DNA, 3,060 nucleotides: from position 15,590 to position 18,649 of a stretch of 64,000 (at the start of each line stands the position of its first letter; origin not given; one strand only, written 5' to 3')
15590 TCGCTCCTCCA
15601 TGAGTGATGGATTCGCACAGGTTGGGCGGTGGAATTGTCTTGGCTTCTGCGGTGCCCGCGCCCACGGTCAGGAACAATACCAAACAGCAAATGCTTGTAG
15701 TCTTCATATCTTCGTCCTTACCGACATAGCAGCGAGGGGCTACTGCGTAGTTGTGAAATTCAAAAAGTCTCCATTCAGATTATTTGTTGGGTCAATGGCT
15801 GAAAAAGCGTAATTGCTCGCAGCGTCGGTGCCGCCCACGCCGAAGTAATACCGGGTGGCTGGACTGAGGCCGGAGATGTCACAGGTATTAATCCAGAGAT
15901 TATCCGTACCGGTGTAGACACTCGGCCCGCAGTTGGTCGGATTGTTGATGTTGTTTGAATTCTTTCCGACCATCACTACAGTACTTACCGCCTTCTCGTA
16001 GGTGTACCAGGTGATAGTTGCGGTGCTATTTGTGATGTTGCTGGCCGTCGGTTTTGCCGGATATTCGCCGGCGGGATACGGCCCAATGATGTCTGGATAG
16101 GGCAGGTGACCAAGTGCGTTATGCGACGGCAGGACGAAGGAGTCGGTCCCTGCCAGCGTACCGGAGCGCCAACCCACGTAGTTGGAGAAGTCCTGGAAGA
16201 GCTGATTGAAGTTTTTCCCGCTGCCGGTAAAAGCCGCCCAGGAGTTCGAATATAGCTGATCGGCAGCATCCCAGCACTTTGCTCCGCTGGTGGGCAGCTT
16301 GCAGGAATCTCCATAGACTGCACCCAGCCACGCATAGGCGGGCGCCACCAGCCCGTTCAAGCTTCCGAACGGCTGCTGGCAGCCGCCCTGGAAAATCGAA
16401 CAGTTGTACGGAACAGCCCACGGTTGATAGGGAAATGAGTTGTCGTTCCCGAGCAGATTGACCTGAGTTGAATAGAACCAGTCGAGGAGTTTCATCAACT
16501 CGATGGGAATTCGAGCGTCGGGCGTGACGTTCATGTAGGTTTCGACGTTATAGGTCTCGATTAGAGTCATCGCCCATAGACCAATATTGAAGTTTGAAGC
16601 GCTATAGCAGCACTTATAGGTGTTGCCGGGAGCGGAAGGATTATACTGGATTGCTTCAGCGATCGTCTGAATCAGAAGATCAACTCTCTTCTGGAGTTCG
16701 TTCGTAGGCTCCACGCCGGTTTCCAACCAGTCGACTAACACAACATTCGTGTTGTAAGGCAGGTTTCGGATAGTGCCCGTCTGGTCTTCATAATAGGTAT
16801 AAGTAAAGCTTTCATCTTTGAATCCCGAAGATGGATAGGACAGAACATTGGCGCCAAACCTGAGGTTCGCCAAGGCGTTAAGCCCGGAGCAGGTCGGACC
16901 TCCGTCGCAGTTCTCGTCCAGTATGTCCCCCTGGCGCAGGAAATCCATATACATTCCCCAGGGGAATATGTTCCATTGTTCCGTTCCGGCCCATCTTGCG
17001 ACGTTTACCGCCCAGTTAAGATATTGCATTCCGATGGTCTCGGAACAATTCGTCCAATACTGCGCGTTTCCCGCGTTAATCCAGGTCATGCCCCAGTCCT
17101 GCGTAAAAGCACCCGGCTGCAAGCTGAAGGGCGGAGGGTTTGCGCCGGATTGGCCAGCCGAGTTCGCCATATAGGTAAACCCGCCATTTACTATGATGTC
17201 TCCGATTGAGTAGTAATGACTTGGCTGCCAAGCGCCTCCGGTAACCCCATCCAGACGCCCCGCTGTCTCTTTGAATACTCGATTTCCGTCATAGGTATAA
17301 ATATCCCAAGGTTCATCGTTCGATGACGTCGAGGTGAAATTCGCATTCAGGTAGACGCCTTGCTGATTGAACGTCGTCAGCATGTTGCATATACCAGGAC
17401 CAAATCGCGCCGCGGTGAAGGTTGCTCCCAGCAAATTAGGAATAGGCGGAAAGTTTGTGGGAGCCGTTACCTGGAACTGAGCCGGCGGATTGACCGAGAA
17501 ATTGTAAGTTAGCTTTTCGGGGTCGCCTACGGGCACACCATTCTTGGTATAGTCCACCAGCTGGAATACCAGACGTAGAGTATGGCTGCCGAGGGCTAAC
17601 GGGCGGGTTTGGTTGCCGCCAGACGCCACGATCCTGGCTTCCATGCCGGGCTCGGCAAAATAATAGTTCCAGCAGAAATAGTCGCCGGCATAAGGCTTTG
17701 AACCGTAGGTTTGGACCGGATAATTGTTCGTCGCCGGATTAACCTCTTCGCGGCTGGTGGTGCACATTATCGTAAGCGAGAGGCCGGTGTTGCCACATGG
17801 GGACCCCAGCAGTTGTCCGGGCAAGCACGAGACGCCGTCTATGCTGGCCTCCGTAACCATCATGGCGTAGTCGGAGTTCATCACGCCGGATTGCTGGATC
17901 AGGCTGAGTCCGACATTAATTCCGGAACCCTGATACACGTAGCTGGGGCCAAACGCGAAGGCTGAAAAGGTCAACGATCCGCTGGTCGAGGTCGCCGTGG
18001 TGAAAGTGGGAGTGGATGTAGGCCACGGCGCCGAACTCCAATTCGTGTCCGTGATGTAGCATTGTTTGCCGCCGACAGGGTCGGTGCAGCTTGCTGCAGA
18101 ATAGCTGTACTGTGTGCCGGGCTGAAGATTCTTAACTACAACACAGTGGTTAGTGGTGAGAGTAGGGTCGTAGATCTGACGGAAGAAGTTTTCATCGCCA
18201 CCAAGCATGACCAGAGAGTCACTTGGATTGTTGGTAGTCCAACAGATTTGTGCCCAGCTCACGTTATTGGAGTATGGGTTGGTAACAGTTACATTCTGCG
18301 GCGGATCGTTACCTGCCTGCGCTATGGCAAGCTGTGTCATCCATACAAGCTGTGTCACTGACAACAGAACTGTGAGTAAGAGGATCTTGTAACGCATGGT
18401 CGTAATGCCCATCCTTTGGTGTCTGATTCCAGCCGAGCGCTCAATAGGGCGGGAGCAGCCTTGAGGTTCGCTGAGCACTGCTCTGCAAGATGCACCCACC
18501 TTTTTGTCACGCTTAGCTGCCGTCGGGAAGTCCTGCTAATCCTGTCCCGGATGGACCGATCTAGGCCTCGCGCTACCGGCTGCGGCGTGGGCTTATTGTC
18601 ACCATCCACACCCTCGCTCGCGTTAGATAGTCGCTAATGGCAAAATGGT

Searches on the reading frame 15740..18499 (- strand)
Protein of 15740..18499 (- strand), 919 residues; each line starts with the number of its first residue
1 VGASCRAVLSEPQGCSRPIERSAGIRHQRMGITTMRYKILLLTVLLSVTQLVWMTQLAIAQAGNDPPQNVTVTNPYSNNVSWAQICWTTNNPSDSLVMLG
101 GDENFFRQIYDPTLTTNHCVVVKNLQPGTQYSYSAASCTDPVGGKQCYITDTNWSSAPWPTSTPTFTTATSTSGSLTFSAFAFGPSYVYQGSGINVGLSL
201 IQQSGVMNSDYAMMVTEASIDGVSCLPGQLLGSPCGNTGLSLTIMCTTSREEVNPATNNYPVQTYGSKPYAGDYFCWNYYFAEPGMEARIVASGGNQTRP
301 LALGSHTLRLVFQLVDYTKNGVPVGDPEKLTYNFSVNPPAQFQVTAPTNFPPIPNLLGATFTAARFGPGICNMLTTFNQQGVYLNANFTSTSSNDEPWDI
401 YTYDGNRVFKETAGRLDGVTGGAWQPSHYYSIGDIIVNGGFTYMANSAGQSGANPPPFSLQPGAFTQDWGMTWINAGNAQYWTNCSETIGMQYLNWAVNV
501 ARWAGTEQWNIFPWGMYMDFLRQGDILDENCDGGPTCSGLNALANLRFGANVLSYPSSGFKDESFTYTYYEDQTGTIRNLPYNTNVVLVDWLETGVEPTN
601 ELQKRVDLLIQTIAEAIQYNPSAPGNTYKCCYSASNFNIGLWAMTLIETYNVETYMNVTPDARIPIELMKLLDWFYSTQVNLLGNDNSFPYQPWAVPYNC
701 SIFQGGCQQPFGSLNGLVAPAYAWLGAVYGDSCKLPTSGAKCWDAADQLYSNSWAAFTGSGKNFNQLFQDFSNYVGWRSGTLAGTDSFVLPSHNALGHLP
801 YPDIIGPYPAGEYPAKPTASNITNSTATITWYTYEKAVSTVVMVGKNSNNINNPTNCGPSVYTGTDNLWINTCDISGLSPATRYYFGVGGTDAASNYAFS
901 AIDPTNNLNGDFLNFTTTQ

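Call 89: search_protein_families(library=pfam, proteins=[window:15740-18499:-], max_evalue=0.00001)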
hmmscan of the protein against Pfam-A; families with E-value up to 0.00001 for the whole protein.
window:15740-18499:- (919 aa): 2 families
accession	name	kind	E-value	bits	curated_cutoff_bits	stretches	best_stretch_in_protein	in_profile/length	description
PF16656.11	Pur_ac_phosph_N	-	5.5e-12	46.5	30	1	820-892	9-82/93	Purple acid Phosphatase, N-terminal domain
PF00041.27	fn3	-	2.9e-06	27.9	25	0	65-139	1-70/84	Fibronectin type III domain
